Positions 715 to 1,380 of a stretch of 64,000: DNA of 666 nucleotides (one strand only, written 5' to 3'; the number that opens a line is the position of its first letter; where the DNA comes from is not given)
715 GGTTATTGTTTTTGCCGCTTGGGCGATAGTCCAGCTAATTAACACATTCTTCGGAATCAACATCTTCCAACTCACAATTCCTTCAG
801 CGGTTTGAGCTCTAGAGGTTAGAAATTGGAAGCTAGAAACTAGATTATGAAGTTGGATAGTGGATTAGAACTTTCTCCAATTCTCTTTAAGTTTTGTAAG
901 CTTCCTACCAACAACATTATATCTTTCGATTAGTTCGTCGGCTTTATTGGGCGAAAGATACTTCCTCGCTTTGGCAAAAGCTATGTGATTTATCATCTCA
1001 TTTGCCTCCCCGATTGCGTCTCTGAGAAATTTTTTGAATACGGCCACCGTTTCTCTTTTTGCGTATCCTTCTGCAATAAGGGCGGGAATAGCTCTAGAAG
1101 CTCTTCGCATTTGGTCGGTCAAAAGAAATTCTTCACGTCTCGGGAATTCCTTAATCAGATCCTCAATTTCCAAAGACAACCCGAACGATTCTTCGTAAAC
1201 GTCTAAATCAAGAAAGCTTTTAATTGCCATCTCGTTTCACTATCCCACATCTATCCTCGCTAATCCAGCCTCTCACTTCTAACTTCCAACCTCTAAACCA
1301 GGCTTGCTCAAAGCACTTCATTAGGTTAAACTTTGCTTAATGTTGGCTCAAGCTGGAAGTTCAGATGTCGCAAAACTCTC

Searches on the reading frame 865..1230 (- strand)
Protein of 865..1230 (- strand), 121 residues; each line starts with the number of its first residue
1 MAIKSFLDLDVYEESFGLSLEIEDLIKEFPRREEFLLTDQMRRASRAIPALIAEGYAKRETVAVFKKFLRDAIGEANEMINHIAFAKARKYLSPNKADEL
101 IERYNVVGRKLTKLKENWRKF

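Call 63: search_protein_families(library=pfam, proteins=[window:865-1230:-], max_evalue=0.001)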
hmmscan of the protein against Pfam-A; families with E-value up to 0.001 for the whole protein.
window:865-1230:- (121 aa): 2 families
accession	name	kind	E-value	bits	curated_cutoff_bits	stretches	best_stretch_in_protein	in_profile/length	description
PF05635.17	23S_rRNA_IVP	-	3.1e-27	95.3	33.8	1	8-112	2-105/106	23S rRNA-intervening sequence protein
PF22296.2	bAvd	-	3.2e-05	24.8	40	1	24-115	16-104/107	bAvd-like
